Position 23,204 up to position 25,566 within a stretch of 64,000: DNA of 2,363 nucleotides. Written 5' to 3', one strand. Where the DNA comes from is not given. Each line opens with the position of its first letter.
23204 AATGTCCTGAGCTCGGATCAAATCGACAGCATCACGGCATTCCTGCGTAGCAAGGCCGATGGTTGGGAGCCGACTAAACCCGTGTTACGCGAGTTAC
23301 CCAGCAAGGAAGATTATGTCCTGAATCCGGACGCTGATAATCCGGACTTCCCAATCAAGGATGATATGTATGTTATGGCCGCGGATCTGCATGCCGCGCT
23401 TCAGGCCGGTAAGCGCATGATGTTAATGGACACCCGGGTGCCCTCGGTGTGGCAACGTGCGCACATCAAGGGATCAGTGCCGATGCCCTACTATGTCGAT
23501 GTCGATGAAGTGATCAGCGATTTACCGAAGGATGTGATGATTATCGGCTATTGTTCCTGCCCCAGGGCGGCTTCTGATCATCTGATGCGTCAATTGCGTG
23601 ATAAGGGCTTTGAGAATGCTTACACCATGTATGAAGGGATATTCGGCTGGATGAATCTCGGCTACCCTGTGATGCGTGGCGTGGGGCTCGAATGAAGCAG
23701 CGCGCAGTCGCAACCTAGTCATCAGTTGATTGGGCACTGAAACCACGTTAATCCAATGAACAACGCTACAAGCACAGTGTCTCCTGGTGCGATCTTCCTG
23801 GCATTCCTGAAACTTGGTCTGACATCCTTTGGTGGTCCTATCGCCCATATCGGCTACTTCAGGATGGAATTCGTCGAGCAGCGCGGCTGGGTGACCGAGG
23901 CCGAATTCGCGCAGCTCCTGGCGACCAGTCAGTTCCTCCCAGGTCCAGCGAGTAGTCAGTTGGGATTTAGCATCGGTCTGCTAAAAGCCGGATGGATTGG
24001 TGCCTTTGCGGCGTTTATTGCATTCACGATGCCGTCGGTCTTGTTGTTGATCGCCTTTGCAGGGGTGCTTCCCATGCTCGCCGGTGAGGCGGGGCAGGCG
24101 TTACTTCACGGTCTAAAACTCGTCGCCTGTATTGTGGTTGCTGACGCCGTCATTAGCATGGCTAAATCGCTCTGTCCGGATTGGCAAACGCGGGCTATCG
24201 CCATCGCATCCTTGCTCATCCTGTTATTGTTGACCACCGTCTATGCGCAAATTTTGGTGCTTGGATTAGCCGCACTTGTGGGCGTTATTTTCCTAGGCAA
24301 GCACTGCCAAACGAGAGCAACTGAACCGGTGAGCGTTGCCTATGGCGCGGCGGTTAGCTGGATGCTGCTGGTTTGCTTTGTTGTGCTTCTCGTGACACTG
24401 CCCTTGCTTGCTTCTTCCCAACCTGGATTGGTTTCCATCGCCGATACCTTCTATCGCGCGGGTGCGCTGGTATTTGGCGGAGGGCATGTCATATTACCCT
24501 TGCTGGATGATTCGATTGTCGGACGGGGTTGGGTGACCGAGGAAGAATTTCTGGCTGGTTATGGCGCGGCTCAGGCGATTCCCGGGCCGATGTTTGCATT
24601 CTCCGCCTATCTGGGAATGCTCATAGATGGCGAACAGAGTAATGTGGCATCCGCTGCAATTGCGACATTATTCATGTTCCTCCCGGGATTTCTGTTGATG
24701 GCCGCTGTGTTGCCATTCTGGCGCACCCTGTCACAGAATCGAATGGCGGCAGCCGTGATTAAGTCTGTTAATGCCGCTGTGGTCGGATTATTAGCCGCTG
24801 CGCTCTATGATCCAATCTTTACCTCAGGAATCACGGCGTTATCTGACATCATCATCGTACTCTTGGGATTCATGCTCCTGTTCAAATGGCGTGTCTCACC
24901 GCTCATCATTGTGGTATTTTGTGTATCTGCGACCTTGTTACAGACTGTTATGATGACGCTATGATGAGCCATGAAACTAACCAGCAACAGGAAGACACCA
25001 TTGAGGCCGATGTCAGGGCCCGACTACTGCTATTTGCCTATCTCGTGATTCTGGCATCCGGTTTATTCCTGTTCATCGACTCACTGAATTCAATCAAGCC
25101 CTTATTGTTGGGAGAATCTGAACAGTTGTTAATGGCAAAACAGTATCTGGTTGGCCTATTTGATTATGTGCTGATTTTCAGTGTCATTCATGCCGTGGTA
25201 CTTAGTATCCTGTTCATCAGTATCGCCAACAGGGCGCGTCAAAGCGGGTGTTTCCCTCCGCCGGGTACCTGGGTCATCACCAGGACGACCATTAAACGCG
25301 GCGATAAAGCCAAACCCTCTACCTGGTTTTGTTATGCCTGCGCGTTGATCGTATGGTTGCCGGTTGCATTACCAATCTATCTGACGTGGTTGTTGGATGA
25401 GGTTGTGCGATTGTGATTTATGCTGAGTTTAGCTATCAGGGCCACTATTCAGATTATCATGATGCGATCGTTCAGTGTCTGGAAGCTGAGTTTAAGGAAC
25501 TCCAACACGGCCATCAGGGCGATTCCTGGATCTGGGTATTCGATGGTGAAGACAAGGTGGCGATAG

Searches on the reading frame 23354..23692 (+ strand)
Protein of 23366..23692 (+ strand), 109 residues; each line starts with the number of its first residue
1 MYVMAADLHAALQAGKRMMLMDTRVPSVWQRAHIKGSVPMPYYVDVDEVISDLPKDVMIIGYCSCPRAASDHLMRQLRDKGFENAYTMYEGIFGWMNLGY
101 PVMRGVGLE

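Call 22: search_solved_structures(query=window:23366-23692:+, max_evalue=0.1, show_alignments=5)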
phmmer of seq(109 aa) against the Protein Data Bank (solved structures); distinct sequences matched with E-value up to 0.1: 9.
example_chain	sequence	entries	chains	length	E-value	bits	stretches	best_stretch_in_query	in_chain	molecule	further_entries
1yt8_A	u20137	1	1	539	5.7e-06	29.5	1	7-107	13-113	thiosulfate sulfurtransferase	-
3k9r_A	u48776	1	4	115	3.2e-05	27.1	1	12-102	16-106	Alr3790 protein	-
3hix_A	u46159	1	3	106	3.3e-05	27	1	18-102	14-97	Alr3790 protein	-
2kl3_A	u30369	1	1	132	3.6e-05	26.9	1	12-102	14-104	Alr3790 protein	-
3ilm_A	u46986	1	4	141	4.3e-05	26.7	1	12-102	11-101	Alr3790 protein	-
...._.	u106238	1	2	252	5.3e-05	26.4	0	19-103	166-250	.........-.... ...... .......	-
2jtq_A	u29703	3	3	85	0.0052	20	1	21-104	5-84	Phage shock protein E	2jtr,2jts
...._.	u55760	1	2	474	0.018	18.2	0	14-102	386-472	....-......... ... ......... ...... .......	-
3r2u_A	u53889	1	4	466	0.052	16.7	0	7-91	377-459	Metallo-beta-lactamase family protein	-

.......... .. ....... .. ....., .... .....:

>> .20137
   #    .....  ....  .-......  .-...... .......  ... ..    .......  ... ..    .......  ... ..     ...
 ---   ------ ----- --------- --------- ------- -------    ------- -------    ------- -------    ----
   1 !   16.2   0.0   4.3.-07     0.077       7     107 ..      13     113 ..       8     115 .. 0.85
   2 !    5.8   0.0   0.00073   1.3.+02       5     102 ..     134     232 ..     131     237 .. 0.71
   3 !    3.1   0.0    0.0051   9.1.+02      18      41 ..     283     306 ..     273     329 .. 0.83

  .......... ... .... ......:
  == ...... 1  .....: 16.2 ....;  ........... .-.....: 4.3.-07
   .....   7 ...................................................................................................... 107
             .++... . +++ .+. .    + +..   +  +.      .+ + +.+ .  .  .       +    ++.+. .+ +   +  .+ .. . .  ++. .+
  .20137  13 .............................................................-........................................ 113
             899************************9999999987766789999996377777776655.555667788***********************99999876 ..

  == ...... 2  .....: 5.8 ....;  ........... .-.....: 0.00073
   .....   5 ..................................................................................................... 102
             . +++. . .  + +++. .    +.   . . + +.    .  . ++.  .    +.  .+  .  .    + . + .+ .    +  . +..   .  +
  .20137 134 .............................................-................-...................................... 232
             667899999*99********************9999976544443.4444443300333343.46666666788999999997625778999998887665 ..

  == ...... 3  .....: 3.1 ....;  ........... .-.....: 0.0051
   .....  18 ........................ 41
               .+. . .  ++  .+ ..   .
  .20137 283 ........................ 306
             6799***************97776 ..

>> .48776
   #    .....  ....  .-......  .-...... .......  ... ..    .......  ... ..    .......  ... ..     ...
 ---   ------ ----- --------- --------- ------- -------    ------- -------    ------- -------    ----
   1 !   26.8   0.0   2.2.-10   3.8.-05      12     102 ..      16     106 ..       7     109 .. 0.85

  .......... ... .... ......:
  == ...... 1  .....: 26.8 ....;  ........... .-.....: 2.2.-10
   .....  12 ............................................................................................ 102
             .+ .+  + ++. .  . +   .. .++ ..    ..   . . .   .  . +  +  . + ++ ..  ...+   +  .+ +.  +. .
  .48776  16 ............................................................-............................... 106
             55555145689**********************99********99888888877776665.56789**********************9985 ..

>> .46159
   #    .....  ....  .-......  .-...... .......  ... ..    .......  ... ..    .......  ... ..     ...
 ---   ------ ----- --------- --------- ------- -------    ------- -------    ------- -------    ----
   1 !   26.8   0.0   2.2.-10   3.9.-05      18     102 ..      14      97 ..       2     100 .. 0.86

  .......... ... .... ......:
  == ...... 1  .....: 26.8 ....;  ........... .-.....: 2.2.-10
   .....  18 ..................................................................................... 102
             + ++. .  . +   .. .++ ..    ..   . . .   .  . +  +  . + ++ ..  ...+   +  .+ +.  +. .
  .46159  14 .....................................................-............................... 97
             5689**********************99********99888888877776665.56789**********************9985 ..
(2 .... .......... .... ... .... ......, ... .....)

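Call 74: search_solved_structures(query=A4, max_evalue=0.01, show_alignments=0)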
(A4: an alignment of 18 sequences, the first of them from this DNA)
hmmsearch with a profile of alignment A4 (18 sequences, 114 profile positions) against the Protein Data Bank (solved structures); distinct sequences matched with E-value up to 0.01: 14.
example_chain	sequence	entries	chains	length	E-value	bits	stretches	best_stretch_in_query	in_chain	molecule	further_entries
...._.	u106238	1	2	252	4.5e-11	45.7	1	11-108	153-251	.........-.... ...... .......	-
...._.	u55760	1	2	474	8.9e-06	28.6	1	13-107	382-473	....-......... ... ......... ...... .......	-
1yt8_A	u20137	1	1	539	9.3e-06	28.5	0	10-105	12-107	thiosulfate sulfurtransferase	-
3hix_A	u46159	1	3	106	1.5e-05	27.8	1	23-106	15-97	Alr3790 protein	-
3k9r_A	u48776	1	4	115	1.7e-05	27.7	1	22-106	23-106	Alr3790 protein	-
3o3w_A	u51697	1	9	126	3e-05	26.9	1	11-98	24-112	BH2092 protein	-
3ilm_A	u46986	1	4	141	3.1e-05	26.9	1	22-106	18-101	Alr3790 protein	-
2kl3_A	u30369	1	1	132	3.1e-05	26.8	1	22-106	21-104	Alr3790 protein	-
3nhv_A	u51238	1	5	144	3.9e-05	26.5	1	11-99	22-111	BH2092 protein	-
2jtq_A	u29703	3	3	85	0.00028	23.8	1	25-88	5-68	Phage shock protein E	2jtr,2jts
3r2u_A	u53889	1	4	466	0.0007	22.5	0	24-95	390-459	Metallo-beta-lactamase family protein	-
3nta_A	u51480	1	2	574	0.00097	22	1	22-87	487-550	FAD-dependent pyridine nucleotide-disulphide oxidoreductase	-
4ocg_A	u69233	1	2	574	0.00098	22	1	22-87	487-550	FAD-dependent pyridine nucleotide-disulphide oxidoreductase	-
1t3k_A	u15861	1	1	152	0.008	19.1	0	6-109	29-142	Dual-specificity tyrosine phosphatase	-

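Call 75: search_solved_structures(query=A4, max_evalue=0.00001, show_alignments=3)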
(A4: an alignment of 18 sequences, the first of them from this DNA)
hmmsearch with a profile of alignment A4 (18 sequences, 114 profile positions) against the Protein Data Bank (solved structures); distinct sequences matched with E-value up to 0.00001: 3.
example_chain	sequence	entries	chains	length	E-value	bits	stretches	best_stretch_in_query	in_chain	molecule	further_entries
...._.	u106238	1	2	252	4.5e-11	45.7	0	11-108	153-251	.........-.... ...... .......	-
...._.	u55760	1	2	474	8.9e-06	28.6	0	13-107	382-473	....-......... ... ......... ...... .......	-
1yt8_A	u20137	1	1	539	9.3e-06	28.5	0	10-105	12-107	thiosulfate sulfurtransferase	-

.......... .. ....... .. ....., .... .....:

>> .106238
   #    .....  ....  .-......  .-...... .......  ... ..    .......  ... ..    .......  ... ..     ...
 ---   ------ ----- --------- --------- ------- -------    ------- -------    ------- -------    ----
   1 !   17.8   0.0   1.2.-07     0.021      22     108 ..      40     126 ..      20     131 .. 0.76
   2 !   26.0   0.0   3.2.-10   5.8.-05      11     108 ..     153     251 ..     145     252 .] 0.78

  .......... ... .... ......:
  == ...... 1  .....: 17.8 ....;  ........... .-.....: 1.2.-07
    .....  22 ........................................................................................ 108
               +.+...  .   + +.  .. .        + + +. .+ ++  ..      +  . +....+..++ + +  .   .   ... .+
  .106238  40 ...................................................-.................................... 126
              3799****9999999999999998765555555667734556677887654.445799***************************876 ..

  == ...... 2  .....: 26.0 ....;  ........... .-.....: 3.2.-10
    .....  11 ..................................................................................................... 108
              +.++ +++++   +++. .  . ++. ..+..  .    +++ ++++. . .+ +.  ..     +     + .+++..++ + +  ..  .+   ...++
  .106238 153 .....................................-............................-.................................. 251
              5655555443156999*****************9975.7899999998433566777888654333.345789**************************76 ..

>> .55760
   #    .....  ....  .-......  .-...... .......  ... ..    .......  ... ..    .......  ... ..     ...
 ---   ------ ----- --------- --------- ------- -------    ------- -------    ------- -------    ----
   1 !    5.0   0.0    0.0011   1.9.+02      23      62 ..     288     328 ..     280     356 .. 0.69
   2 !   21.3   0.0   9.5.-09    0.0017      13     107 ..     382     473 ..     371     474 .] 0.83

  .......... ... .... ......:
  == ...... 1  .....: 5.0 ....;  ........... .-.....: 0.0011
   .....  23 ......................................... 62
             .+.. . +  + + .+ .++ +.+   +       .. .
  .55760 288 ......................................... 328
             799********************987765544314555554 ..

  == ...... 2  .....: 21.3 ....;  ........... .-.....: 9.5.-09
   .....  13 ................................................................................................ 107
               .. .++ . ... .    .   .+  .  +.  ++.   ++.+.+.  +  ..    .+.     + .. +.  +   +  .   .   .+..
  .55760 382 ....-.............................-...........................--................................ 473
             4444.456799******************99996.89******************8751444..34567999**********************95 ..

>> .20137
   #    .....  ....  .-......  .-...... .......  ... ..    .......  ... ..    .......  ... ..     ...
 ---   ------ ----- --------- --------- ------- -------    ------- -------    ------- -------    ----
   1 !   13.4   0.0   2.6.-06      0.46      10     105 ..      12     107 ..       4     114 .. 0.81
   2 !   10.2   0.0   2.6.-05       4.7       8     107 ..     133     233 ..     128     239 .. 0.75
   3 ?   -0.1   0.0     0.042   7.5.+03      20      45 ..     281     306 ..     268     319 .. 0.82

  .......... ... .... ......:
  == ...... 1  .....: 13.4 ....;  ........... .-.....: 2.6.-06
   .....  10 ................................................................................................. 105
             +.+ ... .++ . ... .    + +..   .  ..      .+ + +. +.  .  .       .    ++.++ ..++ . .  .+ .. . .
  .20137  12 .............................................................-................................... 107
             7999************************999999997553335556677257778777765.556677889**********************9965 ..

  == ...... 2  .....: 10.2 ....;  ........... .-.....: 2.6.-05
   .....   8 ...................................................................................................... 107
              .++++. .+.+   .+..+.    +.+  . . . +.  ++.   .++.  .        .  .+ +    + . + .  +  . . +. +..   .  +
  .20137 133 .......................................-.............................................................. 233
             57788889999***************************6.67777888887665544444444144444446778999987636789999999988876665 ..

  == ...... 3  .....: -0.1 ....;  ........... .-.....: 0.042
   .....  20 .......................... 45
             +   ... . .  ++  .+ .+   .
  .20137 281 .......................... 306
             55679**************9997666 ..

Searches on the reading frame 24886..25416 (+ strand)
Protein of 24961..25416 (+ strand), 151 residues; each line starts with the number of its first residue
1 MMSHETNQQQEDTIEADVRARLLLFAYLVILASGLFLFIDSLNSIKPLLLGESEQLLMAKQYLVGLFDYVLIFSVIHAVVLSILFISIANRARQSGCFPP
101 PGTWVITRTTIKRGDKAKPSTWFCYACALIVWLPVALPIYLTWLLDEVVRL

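Call 3: search_protein_families(library=pfam, proteins=[window:24961-25416:+], max_evalue=0.01)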
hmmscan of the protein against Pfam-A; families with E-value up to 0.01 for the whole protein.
window:24961-25416:+ (151 aa): 0 families

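Call 4: search_protein_families(library=ncbifam, proteins=[window:24961-25416:+], max_evalue=0.01)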
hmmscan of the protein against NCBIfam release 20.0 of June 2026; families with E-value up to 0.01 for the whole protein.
window:24961-25416:+ (151 aa): 0 families

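Call 13: find_homologous_proteins(query=window:24961-25416:+, max_evalue=0.001)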
Query window:24961-25416:+ (151 aa): 2 proteins with E <= 0.001 among 39 candidates.
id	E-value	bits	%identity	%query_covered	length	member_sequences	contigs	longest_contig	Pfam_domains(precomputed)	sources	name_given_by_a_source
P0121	1.0e-93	329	100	100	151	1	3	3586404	-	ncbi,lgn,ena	-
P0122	1.1e-68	248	74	99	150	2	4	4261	-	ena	-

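Call 15: find_encoding_contigs(protein=P0122, flank=5000, max_places=4)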
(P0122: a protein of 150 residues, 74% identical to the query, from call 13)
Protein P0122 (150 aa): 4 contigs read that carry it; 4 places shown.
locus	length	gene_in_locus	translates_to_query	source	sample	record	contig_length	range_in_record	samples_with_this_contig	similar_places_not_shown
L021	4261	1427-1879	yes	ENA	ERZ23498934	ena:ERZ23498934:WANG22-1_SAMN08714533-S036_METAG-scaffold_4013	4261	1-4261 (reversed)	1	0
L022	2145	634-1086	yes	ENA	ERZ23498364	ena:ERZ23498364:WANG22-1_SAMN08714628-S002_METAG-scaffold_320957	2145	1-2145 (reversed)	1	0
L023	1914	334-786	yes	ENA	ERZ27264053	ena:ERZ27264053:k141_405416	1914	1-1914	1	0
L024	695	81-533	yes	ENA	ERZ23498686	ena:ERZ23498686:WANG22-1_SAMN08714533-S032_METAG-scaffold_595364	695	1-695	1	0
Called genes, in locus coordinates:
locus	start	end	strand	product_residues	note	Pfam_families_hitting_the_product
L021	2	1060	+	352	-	?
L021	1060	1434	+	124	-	PF14667:Polysacc_synt_C (weak), PF07883:Cupin_2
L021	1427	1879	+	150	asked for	-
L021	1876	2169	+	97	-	-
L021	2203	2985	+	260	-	-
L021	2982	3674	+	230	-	PF01177:Asp_Glu_race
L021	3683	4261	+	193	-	?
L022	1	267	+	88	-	?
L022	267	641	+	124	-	PF14667:Polysacc_synt_C (weak), PF07883:Cupin_2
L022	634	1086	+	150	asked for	-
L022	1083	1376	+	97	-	-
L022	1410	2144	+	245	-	?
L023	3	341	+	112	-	?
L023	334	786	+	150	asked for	-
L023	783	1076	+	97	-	-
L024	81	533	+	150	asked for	-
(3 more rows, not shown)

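Call 32: search_protein_families(library=pfam, proteins=[window:24961-25416:+, window:24886-25416:+], max_evalue=5)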
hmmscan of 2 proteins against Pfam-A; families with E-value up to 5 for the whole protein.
window:24961-25416:+ (151 aa): 0 families

window:24886-25416:+ (176 aa): 0 families
